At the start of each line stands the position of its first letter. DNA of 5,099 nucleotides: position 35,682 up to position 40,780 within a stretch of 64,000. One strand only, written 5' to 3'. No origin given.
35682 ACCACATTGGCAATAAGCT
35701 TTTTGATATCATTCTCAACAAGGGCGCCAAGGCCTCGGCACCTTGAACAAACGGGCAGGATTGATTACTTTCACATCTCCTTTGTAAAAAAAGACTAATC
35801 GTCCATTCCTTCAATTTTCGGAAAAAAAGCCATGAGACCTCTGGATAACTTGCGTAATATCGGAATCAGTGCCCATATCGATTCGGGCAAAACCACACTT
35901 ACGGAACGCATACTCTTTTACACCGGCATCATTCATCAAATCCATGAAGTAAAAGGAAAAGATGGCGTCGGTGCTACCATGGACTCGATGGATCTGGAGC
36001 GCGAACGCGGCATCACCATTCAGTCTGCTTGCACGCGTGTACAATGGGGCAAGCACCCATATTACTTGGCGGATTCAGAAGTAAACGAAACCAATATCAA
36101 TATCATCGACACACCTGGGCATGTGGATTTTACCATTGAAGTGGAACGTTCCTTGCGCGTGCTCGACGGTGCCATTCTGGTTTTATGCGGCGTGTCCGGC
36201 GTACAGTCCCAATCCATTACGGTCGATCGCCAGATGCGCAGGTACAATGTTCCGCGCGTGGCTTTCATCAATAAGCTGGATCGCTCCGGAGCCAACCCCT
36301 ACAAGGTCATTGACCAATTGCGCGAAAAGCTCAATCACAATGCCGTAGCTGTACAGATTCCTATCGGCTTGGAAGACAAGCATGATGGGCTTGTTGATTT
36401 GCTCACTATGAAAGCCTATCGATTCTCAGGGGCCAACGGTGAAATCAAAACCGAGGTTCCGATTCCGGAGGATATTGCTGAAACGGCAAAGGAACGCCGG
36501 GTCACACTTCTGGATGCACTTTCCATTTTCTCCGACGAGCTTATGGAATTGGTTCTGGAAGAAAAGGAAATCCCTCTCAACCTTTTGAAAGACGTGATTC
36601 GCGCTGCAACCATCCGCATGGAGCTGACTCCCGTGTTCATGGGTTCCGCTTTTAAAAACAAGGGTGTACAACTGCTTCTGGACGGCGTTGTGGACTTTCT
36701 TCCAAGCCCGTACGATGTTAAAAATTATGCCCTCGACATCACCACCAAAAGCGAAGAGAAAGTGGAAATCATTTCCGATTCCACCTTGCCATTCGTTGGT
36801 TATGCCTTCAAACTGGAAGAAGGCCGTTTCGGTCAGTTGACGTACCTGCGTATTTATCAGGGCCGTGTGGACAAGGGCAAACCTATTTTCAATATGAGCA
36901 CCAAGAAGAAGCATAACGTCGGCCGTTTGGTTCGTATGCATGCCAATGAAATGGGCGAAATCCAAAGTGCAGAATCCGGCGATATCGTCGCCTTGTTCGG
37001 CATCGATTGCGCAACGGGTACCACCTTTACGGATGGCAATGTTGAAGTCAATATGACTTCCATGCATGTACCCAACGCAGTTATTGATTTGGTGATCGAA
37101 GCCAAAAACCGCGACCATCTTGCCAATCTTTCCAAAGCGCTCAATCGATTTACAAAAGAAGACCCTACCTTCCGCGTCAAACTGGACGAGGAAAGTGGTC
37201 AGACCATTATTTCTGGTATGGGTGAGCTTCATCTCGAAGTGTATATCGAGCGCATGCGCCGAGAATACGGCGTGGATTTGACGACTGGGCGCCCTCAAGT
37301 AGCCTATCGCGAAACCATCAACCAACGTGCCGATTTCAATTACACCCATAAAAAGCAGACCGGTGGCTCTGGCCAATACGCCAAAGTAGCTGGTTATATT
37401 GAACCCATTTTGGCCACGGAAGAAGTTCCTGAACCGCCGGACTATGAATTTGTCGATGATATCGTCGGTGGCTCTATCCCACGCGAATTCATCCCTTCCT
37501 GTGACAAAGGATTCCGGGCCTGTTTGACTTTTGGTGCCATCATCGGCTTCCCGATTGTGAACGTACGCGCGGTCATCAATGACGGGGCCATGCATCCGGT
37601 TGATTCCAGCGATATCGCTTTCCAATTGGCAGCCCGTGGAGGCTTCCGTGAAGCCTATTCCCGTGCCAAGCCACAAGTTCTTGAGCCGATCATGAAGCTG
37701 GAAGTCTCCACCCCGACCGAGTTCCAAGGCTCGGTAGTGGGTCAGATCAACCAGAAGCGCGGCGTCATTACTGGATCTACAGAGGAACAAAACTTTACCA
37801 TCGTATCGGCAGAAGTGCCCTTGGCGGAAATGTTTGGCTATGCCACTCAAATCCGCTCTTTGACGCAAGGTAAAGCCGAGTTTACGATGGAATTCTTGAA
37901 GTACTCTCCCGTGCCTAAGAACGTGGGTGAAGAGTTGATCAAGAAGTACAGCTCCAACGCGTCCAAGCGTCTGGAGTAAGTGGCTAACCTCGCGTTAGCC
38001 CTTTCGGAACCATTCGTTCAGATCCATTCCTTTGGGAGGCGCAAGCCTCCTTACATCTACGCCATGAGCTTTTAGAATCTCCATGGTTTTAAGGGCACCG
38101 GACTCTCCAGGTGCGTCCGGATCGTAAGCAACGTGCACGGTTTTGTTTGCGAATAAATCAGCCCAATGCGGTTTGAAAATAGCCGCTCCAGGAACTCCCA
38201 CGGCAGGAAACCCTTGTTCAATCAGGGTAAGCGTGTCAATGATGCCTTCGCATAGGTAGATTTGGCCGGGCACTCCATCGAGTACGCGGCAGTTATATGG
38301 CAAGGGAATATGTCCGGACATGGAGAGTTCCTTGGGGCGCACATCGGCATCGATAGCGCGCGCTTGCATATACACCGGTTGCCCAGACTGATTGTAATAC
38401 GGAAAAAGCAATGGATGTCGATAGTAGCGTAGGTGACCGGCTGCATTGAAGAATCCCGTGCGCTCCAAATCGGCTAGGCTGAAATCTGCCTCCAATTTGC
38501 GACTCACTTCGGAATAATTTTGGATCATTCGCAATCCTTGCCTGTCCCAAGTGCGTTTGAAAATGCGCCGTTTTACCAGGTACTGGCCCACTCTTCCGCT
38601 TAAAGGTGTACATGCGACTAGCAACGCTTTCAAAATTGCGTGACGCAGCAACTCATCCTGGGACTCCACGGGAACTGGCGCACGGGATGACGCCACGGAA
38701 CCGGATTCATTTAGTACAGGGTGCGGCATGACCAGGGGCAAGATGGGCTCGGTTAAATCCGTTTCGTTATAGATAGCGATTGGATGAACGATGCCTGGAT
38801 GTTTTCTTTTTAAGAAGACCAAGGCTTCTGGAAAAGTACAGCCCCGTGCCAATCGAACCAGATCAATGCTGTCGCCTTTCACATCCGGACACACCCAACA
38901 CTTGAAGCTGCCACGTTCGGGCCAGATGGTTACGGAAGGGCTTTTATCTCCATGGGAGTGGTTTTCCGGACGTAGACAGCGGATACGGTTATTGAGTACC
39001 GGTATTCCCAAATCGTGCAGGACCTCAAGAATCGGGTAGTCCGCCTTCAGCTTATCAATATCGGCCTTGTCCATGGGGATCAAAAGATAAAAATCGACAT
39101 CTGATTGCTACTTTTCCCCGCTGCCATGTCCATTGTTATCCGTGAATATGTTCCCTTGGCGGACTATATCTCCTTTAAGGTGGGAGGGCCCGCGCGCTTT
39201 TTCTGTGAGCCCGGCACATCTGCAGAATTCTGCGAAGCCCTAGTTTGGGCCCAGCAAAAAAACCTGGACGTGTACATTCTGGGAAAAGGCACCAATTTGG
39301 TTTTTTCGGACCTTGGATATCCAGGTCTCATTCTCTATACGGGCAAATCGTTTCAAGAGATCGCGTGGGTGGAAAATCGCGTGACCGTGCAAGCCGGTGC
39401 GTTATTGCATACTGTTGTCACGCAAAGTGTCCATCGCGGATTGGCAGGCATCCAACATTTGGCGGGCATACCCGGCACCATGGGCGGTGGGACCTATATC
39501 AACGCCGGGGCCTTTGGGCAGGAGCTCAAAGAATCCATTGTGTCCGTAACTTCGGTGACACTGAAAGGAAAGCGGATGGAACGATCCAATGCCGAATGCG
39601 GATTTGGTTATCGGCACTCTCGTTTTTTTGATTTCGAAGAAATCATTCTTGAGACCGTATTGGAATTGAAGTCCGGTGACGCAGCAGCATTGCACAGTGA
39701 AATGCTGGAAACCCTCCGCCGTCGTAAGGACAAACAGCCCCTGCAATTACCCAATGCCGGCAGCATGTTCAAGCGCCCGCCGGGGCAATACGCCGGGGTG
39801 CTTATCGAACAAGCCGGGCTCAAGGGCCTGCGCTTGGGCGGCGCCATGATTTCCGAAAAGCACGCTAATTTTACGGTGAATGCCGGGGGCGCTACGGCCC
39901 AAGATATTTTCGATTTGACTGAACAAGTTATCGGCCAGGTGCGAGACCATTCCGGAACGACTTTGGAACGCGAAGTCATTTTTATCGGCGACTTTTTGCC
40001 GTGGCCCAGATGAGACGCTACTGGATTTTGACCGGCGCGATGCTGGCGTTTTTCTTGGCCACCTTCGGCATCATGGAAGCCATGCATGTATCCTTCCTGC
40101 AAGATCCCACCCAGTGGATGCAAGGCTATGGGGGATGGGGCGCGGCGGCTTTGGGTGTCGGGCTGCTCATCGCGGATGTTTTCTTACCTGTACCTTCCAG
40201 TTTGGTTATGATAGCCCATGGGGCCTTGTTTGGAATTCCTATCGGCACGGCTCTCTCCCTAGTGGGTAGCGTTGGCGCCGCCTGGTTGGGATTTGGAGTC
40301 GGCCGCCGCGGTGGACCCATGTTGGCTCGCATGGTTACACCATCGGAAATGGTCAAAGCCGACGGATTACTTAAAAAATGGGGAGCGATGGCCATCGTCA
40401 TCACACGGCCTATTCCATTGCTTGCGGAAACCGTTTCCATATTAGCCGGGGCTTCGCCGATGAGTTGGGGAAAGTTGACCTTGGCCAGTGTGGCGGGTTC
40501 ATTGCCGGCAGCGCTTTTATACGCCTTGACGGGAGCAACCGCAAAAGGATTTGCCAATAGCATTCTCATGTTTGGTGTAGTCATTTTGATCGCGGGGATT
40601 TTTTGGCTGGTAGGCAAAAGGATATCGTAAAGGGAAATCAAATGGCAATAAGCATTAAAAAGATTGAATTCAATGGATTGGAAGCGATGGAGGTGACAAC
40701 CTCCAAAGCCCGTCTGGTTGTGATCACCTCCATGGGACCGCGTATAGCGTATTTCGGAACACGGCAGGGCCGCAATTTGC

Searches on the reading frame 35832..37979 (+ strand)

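Call 17: search_protein_families(library=pfam, proteins=[window:35832-37979:+], max_evalue=0.001)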
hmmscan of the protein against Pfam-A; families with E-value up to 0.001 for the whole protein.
window:35832-37979:+ (715 aa): 7 families
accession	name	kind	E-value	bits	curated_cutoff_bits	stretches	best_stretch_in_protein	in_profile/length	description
PF00009.33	GTP_EFTU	-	6e-59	199.2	26.5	1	6-292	2-188/188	Elongation factor Tu GTP binding domain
PF03764.24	EFG_IV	-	4.5e-36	123.7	24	1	488-613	1-121/121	Elongation factor G, domain IV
PF14492.12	EFG_III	-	8e-29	100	27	1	413-486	1-74/75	Elongation Factor G, domain III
PF00679.30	EFG_C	-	2.1e-28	98.6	27.9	1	616-700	2-87/89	Elongation factor G C-terminus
PF03144.31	GTP_EFTU_D2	-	1.7e-11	44.8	30.3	1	334-399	1-72/73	Elongation factor Tu domain 2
PF22042.2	EF-G_D2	-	1.4e-09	38.4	27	1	321-401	2-83/84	Elongation factor G domain 2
PF16658.11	RF3_C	-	1.9e-06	28.2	40.1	1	422-501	15-94/132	Class II release factor RF3, C-terminal domain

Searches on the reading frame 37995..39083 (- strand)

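Call 17: search_protein_families(library=pfam, proteins=[window:37995-39083:-], max_evalue=0.001)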
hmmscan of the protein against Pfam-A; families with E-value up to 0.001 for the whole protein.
window:37995-39083:- (362 aa): 4 families
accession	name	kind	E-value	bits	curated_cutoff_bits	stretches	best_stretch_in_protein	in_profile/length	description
PF13155.12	Toprim_2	-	3.1e-10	40.7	22.1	1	276-357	1-86/88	Toprim-like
PF13662.12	Toprim_4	-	2.6e-08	34.4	25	1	273-348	1-85/85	Toprim domain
PF01807.25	Zn_ribbon_DnaG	-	3.4e-06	27.2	24.9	1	41-94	36-88/98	CHC2 zinc finger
PF13362.12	Toprim_3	-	5.5e-06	27.2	27.2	1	275-361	2-91/95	Toprim domain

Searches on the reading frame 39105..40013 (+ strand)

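Call 17: search_protein_families(library=pfam, proteins=[window:39105-40013:+], max_evalue=0.001)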
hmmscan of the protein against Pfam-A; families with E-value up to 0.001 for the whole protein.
window:39105-40013:+ (302 aa): 2 families
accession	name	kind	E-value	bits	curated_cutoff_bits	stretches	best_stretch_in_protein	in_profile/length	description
PF02873.21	MurB_C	-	5.4e-34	116.8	27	1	197-294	3-99/99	UDP-N-acetylenolpyruvoylglucosamine reductase, C-terminal domain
PF01565.28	FAD_binding_4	-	2.6e-18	66.5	26.4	1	32-157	3-135/139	FAD binding domain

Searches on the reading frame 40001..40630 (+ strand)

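Call 17: search_protein_families(library=pfam, proteins=[window:40001-40630:+], max_evalue=0.001)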
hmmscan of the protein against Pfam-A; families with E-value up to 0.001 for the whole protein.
window:40001-40630:+ (209 aa): 1 family
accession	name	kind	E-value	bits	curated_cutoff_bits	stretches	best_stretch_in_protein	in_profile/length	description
PF09335.16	VTT_dom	-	2.2e-17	64.1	33.9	1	64-179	1-122/123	VTT domain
